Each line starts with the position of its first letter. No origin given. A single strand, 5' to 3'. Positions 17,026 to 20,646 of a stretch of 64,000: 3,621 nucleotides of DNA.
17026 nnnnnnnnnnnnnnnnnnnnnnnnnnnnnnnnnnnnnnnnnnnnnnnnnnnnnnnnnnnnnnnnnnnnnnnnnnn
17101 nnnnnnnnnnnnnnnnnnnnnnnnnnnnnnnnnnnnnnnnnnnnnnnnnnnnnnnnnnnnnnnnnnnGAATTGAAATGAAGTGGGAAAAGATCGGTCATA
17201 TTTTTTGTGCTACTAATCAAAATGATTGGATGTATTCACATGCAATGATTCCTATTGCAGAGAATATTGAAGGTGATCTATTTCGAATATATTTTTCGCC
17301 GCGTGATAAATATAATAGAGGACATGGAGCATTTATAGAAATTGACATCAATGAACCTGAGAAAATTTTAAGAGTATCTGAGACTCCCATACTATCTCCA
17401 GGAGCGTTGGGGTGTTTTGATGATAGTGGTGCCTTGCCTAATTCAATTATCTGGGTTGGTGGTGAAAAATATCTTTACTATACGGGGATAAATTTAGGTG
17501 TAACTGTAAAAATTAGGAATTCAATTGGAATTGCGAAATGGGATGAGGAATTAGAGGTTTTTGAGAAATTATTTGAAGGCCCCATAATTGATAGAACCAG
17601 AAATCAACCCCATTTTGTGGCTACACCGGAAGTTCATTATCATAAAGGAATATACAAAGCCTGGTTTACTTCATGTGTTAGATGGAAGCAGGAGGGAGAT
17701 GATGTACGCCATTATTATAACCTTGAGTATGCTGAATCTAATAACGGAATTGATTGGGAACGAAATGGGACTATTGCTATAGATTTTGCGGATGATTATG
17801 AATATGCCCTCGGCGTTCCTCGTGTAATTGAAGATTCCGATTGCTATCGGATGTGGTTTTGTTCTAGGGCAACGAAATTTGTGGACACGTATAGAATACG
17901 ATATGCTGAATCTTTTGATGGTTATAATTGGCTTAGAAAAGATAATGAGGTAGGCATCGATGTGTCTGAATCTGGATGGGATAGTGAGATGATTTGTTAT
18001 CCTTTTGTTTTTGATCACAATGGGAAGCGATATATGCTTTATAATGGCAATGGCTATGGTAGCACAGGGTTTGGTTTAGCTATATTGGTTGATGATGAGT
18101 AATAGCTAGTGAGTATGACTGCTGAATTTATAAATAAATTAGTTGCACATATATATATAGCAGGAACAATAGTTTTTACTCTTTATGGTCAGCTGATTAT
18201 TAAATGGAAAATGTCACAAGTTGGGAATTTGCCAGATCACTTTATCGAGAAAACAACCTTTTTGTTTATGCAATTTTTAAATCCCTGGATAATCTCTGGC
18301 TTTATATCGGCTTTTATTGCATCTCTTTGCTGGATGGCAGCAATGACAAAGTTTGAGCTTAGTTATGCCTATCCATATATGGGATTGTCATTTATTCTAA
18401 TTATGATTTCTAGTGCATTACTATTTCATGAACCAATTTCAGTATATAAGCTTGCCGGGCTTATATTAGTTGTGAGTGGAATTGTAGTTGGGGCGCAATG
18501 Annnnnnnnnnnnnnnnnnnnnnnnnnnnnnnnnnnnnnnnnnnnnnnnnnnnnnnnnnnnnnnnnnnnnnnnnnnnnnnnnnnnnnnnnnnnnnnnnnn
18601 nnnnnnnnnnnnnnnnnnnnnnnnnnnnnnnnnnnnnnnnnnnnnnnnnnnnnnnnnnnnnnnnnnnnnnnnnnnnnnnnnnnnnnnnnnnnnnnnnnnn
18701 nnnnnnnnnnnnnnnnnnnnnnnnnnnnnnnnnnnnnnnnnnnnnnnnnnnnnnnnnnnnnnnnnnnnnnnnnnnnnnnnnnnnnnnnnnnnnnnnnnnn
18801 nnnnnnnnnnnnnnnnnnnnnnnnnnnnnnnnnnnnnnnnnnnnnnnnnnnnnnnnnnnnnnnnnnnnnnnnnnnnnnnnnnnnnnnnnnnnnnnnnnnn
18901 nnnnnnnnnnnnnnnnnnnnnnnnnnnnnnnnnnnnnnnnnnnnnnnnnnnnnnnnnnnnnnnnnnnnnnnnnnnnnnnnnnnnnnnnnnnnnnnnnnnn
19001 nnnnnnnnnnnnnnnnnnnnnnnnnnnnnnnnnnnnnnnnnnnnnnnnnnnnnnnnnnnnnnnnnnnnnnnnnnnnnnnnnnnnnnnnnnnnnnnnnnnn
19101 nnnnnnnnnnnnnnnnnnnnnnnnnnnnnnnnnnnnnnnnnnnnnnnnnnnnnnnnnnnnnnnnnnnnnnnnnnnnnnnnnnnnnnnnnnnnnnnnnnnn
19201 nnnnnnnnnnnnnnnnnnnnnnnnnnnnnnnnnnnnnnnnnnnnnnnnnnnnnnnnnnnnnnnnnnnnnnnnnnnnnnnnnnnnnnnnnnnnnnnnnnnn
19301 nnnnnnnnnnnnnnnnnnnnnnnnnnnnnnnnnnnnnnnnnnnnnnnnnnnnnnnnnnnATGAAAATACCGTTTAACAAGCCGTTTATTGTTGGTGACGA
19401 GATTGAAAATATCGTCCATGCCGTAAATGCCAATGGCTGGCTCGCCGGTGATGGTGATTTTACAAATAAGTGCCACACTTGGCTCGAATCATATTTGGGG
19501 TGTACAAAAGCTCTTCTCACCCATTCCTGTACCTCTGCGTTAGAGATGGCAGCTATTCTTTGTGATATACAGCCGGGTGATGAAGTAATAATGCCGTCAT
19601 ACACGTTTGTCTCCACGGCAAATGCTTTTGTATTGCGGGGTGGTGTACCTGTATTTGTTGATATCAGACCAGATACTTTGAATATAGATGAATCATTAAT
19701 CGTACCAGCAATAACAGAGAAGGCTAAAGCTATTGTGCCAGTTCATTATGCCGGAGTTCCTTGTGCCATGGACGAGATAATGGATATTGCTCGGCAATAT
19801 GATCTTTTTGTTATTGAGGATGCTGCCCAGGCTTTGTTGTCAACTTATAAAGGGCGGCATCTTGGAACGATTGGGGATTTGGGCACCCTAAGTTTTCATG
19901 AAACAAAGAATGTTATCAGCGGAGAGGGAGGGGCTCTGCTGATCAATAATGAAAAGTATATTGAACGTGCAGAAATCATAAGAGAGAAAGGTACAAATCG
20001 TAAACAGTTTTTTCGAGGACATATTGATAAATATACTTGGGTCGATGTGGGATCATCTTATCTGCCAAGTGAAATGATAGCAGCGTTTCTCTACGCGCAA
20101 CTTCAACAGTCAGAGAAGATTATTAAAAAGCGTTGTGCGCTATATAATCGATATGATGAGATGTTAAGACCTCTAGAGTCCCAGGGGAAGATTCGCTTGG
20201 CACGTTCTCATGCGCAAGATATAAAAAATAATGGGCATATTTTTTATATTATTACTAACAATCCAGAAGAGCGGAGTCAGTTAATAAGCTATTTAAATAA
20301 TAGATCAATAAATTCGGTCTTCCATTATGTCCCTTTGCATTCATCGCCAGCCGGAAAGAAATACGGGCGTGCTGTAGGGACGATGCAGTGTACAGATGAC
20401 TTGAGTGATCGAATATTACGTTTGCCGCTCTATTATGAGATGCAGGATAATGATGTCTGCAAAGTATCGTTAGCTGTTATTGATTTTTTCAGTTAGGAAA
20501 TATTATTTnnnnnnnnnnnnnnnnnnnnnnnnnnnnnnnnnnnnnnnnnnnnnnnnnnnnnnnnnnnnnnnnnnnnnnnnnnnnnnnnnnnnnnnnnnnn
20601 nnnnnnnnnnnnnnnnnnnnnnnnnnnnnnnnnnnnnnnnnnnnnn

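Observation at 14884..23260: Candidate polyprenyl-phosphate-sugar periplasmic glycosylation module inside the locus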

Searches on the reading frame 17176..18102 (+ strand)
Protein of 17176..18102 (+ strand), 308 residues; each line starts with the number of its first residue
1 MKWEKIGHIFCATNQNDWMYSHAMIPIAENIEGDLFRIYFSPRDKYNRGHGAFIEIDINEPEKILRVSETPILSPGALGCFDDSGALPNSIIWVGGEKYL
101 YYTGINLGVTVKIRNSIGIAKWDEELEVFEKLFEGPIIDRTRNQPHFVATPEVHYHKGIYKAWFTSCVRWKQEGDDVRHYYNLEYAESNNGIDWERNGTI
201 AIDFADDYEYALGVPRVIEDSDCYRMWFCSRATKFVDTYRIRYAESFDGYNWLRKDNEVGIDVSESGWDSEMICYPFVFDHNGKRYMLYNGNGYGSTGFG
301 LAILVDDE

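Call 4: search_protein_families(library=pfam, proteins=[window:17176-18102:+], max_evalue=0.01)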
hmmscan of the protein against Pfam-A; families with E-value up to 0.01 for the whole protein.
window:17176-18102:+ (308 aa): 2 families
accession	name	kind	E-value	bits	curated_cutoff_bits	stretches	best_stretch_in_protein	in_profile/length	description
PF04041.19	Glyco_hydro_130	-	3.7e-05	23.3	26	0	166-234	53-121/320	beta-1,4-mannooligosaccharide phosphorylase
PF04616.20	Glyco_hydro_43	-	0.0016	18.3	32.2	0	2-160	45-194/288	Glycosyl hydrolases family 43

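Call 5: search_protein_families(library=ncbifam, proteins=[window:17176-18102:+], max_evalue=0.01)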
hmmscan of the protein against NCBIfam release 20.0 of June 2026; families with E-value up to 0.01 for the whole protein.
window:17176-18102:+ (308 aa): 1 family
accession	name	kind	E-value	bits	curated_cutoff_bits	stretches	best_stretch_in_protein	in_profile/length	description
NF052550.1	BManbPhaseBMBP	equivalog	3e-09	36.7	450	1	148-256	26-134/296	beta-1,2-mannobiose phosphorylase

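Call 35: search_solved_structures(query=window:17176-18102:+, max_evalue=1)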
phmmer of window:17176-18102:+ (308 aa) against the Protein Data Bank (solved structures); distinct sequences matched with E-value up to 1: 7.
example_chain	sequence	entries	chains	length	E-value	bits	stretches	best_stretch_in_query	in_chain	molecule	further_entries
9fj8_A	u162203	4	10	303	1.9e-07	34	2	63-201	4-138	1,2-beta-oligomannan phosphorylase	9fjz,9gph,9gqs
4ak7_A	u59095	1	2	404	6.4e-05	25.7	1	74-130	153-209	ANHYDRO-ALPHA-L-GALACTOSIDASE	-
4ak5_A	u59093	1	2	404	6.4e-05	25.7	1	74-130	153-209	ANHYDRO-ALPHA-L-GALACTOSIDASE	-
4ak6_A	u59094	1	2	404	6.4e-05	25.7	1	74-130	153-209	ANHYDRO-ALPHA-L-GALACTOSIDASE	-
4qqs_A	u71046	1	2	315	0.0024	20.5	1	275-304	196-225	Glycoside hydrolase family 43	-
5ta7_A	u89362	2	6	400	0.062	15.8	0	240-290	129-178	Glycoside Hydrolase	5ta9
3p2n_A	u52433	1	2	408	0.068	15.7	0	69-124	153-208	3,6-anhydro-alpha-L-galactosidase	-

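Call 76: find_homologous_proteins(query=window:17176-18102:+, max_evalue=0.00001)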
Query window:17176-18102:+ (308 aa): 7433 proteins with E <= 0.00001 among 7821 candidates; the best 120 are listed.
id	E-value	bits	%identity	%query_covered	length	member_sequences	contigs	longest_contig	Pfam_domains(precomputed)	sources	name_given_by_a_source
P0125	8.3e-217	737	100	100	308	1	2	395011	-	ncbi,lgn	-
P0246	5.2e-180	616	83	100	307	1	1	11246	-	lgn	-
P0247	1.3e-167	575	75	100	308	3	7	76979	PF04041.20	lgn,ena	-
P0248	1.7e-162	559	75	99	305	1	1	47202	-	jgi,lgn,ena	-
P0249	2.6e-158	545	71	99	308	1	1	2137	-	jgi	-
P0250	6.5e-158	543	72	98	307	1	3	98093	-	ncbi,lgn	ncbi:MAG: hypothetical protein ACK502_07010 [Alphaproteobacteria bacterium]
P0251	5.5e-157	540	72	99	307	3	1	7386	PF04041.20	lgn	-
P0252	7.3e-157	540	70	99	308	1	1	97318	PF04041.20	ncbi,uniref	ncbi:hypothetical protein OZZ08_06515 [Malaciobacter mytili]|uniref:glycoside hydrolase family 130 p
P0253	1.2e-156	539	71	100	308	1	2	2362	PF04041.20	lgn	-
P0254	1.1e-155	536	71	100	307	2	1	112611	PF04041.20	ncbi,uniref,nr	ncbi:hypothetical protein L5F37_08130 [Aliarcobacter butzleri]|uniref:hypothetical protein n=1 Tax=A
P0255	1.1e-155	536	71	100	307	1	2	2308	PF04041.20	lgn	-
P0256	1.8e-155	535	72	99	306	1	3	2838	PF04041.20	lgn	-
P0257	2.2e-155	535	73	99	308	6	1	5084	PF04041.20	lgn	-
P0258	4.2e-155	534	72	99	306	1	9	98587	PF04041.20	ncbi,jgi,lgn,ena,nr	ncbi:MAG: hypothetical protein RBR93_02265 [Aliarcobacter butzleri]|nr:hypothetical protein [Aliarco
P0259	1.9e-154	532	70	100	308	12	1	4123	PF04041.20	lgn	-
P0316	3.0e-148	512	69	100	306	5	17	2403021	-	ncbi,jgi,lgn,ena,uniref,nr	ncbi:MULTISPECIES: hypothetical protein [Legionella]|uniref:Glycosyl hydrolase family 32 N-terminal 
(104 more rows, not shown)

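Call 81: find_encoding_contigs(protein=P0316, flank=10000, max_places=1)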
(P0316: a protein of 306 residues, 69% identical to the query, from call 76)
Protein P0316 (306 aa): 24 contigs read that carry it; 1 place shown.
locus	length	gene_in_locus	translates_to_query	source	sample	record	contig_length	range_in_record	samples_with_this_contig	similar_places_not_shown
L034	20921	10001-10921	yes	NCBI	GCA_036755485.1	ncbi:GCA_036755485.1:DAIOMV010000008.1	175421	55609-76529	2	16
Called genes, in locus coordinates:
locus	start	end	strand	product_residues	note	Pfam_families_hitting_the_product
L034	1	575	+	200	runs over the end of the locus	PF00677:Lum_binding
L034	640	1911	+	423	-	PF00654:Voltage_CLC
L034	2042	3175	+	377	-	PF02350:Epimerase_2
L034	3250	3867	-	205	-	PF00891:Methyltransf_2 (weak), PF02353:CMAS, PF13489:Methyltransf_23, PF13847:Methyltransf_31, PF08241:Methyltransf_11, PF08242:Methyltransf_12, PF13649:Methyltransf_25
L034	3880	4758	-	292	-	PF13489:Methyltransf_23 (weak), PF08241:Methyltransf_11 (weak)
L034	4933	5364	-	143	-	PF04138:GtrA_DPMS_TM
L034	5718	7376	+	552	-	-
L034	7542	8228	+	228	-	PF08889:WbqC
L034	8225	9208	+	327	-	PF00535:Glycos_transf_2, PF10111:Glyco_tranf_2_2 (weak)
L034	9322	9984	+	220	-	PF25084:LbH_EIF2B (weak), PF25087:GMPPB_C (weak), PF00132:Hexapep, PF14602:Hexapep_2 (weak)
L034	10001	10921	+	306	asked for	-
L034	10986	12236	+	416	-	PF01041:DegT_DnrJ_EryC1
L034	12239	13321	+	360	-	PF01073:3Beta_HSD, PF01370:Epimerase, PF02719:Polysacc_synt_2, PF04321:RmlD_sub_bind, PF07993:NAD_binding_4, PF16363:GDP_Man_Dehyd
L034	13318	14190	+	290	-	PF00483:NTP_transferase, PF12804:NTP_transf_3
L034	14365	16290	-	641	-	-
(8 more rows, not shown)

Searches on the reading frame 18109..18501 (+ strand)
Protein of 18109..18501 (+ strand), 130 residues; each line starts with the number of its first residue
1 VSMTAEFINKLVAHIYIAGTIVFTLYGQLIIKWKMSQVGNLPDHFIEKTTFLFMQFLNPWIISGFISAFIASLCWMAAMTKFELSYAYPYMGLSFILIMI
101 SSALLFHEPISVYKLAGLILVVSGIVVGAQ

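Call 4: search_protein_families(library=pfam, proteins=[window:18109-18501:+], max_evalue=0.01)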
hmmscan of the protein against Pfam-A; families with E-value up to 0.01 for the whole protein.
window:18109-18501:+ (130 aa): 3 families
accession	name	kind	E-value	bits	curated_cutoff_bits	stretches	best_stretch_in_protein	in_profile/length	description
PF00892.27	EamA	-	2.8e-07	31.3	28.2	1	60-127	65-132/135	EamA-like transporter family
PF00893.25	Multi_Drug_Res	-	0.00017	22.5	23.7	1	60-121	30-93/93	Small Multidrug Resistance protein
PF10639.15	TMEM234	-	0.0011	19.5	30.1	1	45-127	31-111/113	Putative transmembrane family 234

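Call 5: search_protein_families(library=ncbifam, proteins=[window:18109-18501:+], max_evalue=0.01)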
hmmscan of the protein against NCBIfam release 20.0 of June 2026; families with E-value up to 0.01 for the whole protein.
window:18109-18501:+ (130 aa): 5 families
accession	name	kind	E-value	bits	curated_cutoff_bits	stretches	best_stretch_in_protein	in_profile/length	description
NF002816.2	PRK02971.1-2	equivalog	3.2e-13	50.2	99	1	20-127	6-115/120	4-amino-4-deoxy-L-arabinose-phosphoundecaprenol flippase subunit ArnF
NF011625.2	PRK15051.1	equivalog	3.1e-07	30.6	92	1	60-127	39-106/111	4-amino-4-deoxy-L-arabinose-phosphoundecaprenol flippase subunit ArnE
NF051482.1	EbrB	exception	1.3e-05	25.8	160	1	60-127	31-100/105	SMR family multidrug efflux transporter EbrB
NF007767.1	PRK10452.1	equivalog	7.6e-05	22.9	122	1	75-127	47-100/120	multidrug/spermidine efflux SMR transporter subunit MdtJ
NF000279.1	qac_SMR_H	exception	0.0048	17.3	205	1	62-127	33-99/107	quaternary ammonium compound efflux SMR transporter QacH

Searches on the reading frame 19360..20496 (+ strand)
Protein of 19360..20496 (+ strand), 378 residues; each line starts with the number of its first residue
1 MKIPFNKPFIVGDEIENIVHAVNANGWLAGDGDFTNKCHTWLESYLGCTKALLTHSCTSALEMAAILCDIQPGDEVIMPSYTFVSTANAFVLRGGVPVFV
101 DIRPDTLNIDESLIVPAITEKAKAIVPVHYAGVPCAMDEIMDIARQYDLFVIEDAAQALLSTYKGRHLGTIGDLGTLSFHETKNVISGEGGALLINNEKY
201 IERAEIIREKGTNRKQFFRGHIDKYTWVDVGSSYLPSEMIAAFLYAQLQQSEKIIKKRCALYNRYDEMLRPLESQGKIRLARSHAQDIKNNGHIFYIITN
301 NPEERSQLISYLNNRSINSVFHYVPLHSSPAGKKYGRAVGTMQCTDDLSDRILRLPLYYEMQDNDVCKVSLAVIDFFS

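Call 4: search_protein_families(library=pfam, proteins=[window:19360-20496:+], max_evalue=0.01)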
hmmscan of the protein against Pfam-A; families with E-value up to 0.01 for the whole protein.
window:19360-20496:+ (378 aa): 3 families
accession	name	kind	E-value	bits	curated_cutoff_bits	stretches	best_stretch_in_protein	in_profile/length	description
PF01041.23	DegT_DnrJ_EryC1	-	5.6e-90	302.6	19.8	1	13-370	5-356/360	DegT/DnrJ/EryC1/StrS aminotransferase family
PF00155.27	Aminotran_1_2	-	1.8e-06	27.8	19.7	1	51-149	68-180/361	Aminotransferase class I and II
PF00266.25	Aminotran_5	-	0.0056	16.1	21.5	1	52-161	65-182/371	Aminotransferase class-V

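Call 5: search_protein_families(library=ncbifam, proteins=[window:19360-20496:+], max_evalue=0.01)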
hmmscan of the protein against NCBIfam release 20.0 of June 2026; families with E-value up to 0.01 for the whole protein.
window:19360-20496:+ (378 aa): 24 families
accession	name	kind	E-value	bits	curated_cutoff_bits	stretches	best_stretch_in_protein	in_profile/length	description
NF008687.0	PRK11706.1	equivalog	2.7e-179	595.8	375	1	2-377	1-374/375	dTDP-4-amino-4,6-dideoxygalactose transaminase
TIGR02379.1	ECA_wecE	subfamily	1.5e-171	570.3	434.85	1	3-377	2-375/376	dTDP-4-amino-4,6-dideoxy-D-glucose transaminase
TIGR03588.1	PseC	equivalog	1.6e-64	218.2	423.5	1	3-374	2-377/380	UDP-4-amino-4,6-dideoxy-N-acetyl-beta-L-altrosamine transaminase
NF008658.2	PRK11658.1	equivalog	9.3e-61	205.5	631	1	3-374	5-374/379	UDP-4-amino-4-deoxy-L-arabinose aminotransferase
TIGR04181.1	NHT_00031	hypoth_equivalog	1.6e-60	204.9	420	1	3-356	1-357/359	LegC family aminotransferase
NF011936.0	PRK15407.1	equivalog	1.7e-47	162.1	423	1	12-369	46-428/440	lipopolysaccharide biosynthesis protein RfbH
TIGR04427.1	PLP_DesI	equivalog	7.1e-43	147.2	650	1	22-370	41-376/390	dTDP-4-dehydro-6-deoxyglucose aminotransferase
NF005816.0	PRK07682.1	equivalog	8.6e-10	37.8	620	1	49-167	91-214/390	aminotransferase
NF005817.0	PRK07683.1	equivalog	2.4e-09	36.4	575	1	50-168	91-213/387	aminotransferase A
NF006488.0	PRK08912.1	equivalog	2.4e-07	30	498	1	50-154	89-198/387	aminotransferase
NF041364.1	GntC_guanitoxin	equivalog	7.9e-07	28.3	415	1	52-161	64-180/356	guanitoxin biosynthesis PLP-dependent (S)-gamma-hydroxy-L-arginine cyclodehydratase GntC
NF006230.0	PRK08363.1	equivalog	1.1e-06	27.7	534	1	51-170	96-220/398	alanine aminotransferase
NF004621.0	PRK05957.1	equivalog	2.1e-06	26.7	498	1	63-157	103-202/389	pyridoxal phosphate-dependent aminotransferase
NF004975.0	PRK06348.1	equivalog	2.2e-06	26.9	549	1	70-161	110-208/384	pyridoxal phosphate-dependent aminotransferase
NF006569.0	PRK09082.1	subfamily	3.5e-06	26.4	420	1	53-126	96-168/386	methionine aminotransferase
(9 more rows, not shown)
